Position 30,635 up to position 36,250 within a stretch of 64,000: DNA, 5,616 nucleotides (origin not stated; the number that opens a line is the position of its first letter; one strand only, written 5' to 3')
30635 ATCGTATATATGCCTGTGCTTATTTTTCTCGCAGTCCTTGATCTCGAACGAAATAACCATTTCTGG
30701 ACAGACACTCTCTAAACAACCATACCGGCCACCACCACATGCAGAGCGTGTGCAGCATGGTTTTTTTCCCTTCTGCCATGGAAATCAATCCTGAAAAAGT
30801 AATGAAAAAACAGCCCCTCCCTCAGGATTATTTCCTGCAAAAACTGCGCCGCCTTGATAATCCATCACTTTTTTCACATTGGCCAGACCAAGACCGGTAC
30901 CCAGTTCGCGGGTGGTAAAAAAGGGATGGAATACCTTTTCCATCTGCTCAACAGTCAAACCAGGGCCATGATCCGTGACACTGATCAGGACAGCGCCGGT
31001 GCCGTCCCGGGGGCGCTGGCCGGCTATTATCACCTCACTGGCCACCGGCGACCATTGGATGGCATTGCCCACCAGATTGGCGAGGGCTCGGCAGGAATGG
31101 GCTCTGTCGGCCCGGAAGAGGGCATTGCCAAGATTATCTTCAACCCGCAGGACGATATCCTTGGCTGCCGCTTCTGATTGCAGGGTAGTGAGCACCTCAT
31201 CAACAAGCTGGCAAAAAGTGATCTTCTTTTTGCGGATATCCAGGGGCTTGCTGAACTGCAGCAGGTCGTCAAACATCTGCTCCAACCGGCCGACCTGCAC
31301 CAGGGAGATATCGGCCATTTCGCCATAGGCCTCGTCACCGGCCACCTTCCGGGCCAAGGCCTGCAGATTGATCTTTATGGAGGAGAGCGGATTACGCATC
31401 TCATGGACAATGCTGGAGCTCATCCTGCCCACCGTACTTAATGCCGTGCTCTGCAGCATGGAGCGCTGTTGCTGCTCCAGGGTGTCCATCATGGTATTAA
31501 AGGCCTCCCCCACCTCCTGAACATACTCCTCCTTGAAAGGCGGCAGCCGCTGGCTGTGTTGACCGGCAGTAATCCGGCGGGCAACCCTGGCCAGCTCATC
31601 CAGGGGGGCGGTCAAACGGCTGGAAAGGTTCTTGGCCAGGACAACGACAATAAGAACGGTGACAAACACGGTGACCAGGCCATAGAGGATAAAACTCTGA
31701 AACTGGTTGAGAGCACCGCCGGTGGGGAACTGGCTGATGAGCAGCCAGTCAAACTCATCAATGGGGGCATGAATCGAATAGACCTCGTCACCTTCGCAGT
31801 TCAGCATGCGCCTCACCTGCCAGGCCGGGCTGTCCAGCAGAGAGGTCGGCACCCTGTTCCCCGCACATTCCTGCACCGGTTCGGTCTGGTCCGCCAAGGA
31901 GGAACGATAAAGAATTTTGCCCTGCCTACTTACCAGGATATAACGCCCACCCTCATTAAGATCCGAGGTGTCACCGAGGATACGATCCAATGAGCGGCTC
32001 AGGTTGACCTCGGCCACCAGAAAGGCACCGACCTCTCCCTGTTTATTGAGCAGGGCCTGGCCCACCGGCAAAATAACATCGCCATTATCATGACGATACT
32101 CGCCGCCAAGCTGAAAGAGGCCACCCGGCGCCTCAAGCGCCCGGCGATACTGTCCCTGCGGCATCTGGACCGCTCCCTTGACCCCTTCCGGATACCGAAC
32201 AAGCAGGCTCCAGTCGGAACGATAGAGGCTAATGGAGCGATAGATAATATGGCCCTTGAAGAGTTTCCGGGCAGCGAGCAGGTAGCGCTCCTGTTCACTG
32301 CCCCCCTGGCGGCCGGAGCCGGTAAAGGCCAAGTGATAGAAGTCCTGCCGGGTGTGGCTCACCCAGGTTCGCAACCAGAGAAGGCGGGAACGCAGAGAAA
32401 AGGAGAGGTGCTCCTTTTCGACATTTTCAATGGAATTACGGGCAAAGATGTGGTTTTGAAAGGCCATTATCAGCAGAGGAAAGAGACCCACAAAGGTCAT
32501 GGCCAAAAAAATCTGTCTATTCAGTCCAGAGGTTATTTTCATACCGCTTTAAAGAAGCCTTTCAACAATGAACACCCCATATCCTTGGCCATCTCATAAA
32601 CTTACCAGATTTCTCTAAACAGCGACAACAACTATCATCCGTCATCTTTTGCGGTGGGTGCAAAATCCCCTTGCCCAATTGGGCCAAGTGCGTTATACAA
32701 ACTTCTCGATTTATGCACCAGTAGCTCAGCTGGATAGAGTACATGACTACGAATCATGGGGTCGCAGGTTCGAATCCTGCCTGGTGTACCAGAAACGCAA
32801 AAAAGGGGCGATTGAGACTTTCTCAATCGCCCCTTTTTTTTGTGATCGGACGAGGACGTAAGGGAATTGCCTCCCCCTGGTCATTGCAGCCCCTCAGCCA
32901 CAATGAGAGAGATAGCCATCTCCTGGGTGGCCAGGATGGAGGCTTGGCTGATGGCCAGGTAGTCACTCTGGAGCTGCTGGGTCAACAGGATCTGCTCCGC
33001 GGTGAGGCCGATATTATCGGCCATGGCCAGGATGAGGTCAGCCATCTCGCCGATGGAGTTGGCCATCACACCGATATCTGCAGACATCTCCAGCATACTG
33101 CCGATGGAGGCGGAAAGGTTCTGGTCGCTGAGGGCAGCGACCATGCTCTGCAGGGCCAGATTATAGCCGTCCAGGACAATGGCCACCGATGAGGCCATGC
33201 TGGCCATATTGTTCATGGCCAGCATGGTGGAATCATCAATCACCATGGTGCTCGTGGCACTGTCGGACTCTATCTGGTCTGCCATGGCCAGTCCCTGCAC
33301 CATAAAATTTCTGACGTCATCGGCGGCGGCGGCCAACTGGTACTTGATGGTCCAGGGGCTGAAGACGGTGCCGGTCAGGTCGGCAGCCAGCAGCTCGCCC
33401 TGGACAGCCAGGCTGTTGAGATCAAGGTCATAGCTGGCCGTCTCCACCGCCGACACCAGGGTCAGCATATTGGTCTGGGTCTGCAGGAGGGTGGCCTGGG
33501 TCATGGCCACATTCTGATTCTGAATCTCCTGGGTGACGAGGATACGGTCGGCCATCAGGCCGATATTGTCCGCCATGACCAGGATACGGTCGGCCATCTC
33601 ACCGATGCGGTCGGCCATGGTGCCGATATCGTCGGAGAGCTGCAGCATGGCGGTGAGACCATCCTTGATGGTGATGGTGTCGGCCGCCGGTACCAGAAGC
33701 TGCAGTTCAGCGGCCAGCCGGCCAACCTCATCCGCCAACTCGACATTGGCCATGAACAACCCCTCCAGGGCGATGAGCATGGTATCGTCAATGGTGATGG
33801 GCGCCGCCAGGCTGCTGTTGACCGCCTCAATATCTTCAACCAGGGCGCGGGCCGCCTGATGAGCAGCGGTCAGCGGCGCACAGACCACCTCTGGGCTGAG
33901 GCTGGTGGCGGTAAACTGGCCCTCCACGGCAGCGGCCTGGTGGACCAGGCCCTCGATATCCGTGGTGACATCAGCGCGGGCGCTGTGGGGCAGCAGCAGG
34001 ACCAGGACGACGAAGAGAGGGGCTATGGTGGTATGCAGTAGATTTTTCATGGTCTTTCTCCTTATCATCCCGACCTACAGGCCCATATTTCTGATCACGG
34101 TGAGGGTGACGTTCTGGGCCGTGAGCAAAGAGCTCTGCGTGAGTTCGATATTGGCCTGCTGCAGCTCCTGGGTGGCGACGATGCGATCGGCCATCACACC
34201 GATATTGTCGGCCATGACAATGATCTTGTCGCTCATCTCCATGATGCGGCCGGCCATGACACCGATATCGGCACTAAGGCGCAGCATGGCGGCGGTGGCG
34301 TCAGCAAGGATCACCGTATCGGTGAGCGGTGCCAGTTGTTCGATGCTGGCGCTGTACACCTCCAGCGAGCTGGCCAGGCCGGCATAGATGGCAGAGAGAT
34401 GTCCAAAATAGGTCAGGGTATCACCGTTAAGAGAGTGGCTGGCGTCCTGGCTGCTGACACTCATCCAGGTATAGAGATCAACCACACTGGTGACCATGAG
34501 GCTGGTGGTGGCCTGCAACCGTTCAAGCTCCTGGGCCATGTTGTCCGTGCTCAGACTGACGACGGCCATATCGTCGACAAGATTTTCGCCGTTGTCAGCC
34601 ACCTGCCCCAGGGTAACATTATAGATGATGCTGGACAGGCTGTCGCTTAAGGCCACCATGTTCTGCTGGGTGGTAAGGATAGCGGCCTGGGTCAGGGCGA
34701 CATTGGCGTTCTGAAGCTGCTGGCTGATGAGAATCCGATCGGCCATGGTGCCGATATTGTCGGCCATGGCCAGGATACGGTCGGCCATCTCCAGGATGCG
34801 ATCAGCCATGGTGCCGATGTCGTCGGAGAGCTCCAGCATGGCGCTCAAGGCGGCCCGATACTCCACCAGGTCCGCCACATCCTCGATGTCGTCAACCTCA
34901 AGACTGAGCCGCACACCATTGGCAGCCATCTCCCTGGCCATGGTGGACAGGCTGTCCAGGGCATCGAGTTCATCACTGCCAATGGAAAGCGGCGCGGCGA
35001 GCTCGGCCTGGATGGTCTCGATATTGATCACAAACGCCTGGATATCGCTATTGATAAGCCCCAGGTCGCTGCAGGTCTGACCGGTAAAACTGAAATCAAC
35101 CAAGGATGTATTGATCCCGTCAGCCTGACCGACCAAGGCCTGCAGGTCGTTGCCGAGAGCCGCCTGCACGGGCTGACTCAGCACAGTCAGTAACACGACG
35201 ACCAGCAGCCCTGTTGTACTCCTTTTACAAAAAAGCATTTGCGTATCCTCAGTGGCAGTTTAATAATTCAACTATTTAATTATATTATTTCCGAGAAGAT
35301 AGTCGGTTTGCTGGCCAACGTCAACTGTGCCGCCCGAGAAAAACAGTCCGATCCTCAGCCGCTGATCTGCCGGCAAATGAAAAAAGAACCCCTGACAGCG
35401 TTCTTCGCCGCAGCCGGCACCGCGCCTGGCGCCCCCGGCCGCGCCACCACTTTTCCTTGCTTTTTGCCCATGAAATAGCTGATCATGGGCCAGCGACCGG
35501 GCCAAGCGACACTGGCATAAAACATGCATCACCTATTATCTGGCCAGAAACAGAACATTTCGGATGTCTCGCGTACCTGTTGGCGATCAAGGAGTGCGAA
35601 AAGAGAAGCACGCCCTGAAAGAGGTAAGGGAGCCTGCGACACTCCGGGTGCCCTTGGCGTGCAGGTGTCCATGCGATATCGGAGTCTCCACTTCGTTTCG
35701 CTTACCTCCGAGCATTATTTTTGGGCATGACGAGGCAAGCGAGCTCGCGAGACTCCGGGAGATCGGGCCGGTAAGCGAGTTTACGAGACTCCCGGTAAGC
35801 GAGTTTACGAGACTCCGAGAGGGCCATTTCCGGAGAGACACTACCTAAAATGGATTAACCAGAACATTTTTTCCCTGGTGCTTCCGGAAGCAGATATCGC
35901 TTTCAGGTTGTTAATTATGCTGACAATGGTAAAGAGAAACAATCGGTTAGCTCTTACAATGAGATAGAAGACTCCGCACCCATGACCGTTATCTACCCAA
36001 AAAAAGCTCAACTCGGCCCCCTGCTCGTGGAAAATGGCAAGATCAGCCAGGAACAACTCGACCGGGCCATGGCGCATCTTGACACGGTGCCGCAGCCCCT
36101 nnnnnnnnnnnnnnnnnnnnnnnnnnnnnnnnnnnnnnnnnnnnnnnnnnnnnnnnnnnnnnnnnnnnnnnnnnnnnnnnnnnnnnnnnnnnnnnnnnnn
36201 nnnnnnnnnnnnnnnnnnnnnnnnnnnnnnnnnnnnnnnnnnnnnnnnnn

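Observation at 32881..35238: Tandem paralogs encoding secreted, methionine-rich proteins built on a strict heptad x-I-G-x-M-A-D repeat; no family I can name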

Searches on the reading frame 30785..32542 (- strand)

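Call 8: search_protein_families(library=pfam, proteins=[window:30785-32542:-], max_evalue=0.001)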
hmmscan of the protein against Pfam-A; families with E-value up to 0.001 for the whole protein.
window:30785-32542:- (585 aa): 4 families
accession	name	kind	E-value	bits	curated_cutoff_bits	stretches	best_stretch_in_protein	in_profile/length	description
PF02518.31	HATPase_c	-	9.6e-18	65.1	26.4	1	481-583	4-107/111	Histidine kinase-, DNA gyrase B-, and HSP90-like ATPase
PF00512.31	HisKA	-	3.1e-12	46.8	26.9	1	372-432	3-62/66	His Kinase A (phospho-acceptor) domain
PF00672.30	HAMP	-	3.4e-07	30.9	25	1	306-357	2-53/53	HAMP domain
PF02743.24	dCache_1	-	5.8e-06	26.4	45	1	101-270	68-239/240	Cache domain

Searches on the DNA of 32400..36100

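Call 40: search_rna_families(source=window, start=32400, end=36100, threshold=evalue, max_evalue=1)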
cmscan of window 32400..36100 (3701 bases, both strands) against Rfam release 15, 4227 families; matches with E-value up to 1: 5.
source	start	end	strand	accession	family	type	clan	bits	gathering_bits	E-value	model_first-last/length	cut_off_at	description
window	32715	32788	+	RF00005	tRNA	Gene; tRNA;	CL00001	66.2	29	2e-13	1-71/71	no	tRNA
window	32715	32789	-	RF04354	Plastid-ycf2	Cis-reg;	-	24.1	65.7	0.084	1-75/75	no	Plastid-ycf2 5UTR RNA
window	33173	33252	-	RF03843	MIR2600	Gene; miRNA;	-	21.4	98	0.76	1-85/85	no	MIR2600 microRNA precursor family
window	32786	32851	-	RF04213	MIR7807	Gene; miRNA;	-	21.1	90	0.73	1-134/134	no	MIR7807 microRNA precursor family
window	32760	32811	+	RF02553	YrlA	Gene; sRNA;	-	20.9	69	0.47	27-81/114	no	Y RNA-like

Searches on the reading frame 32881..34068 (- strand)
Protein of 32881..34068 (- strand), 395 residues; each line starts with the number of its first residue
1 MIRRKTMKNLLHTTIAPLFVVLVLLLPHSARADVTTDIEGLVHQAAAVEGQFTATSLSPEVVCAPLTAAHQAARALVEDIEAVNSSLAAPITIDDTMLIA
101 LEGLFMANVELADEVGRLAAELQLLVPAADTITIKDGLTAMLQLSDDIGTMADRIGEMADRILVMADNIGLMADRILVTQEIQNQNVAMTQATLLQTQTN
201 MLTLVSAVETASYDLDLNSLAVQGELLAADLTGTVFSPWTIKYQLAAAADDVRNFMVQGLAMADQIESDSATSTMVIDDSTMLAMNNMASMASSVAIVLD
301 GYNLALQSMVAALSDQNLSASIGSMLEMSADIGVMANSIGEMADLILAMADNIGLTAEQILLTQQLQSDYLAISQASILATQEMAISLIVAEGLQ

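Call 3: search_protein_families(library=pfam, proteins=[window:32881-34068:-], max_evalue=1)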
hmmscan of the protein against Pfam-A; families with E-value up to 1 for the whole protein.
window:32881-34068:- (395 aa): 2 families
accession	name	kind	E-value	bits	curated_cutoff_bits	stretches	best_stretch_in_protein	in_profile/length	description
PF23721.1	DUF7162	-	0.0063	17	27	1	151-194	8-51/80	Family of unknown function (DUF7162)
PF22505.1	RNase_J_b_CASP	-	0.046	14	27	1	245-301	20-77/126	Ribonuclease J, beta-CASP domain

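Call 4: search_protein_families(library=ncbifam, proteins=[window:32881-34068:-], max_evalue=1)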
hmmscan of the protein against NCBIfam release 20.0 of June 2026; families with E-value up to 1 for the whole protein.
window:32881-34068:- (395 aa): 1 family
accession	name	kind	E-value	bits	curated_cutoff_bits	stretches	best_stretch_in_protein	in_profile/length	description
NF002560.0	PRK02135.1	equivalog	0.088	12.3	183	0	333-385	136-188/200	tRNA (pseudouridine(54)-N(1))-methyltransferase TrmY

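Call 25: search_protein_families(library=padloc, proteins=[window:32881-34050:-], max_evalue=1)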
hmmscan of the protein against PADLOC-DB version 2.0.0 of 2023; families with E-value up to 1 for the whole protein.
window:32881-34050:- (389 aa): 1 family
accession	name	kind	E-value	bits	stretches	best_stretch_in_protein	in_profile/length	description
PDLC03344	MTase_II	-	0.031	12.1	0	133-183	40-90/154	Type II methyltransferase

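Call 26: search_protein_families(library=phrogs, proteins=[window:32881-34050:-], max_evalue=1)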
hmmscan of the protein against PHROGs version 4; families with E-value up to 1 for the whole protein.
window:32881-34050:- (389 aa): 2 families
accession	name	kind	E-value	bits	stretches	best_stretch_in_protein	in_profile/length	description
phrog_25587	-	unknown function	0.061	14.1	0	107-176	34-103/146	-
phrog_35842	-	unknown function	0.23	12.2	1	273-334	33-88/195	-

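Call 29: find_homologous_proteins(query=window:32881-34050:-)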
Query window:32881-34050:- (389 aa): 859 proteins with E <= 0.001 among 8000 candidates; the best 120 are listed.
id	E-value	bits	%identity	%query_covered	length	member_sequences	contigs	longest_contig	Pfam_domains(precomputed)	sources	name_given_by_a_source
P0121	1.4e-225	766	100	100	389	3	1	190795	-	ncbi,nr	ncbi:MAG: hypothetical protein C0613_00845 [Desulfobulbaceae bacterium]|nr:MAG: hypothetical protein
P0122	5.8e-144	497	68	100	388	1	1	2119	-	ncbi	-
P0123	1.4e-143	496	66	100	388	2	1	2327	-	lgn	-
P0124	5.1e-137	475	65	100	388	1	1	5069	-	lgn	-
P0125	1.2e-136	473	68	100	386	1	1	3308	-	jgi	-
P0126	7.4e-136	471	63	100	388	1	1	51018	-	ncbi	ncbi:MAG: hypothetical protein ABFS09_06885 [Thermodesulfobacteriota bacterium]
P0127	6.3e-134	465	63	100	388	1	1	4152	-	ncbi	-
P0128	3.1e-133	462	62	100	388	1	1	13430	-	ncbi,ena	-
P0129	1.0e-132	461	64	100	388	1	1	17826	-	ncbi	-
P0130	6.6e-130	451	64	97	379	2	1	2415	-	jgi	jgi:hypothetical protein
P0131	6.1e-129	448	62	100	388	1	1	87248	-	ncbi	-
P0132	1.6e-128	447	64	95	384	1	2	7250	-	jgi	jgi:hypothetical protein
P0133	1.6e-127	443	61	100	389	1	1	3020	-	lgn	-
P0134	1.0e-125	438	62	96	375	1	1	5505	-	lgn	-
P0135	1.7e-125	437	61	100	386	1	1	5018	-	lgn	-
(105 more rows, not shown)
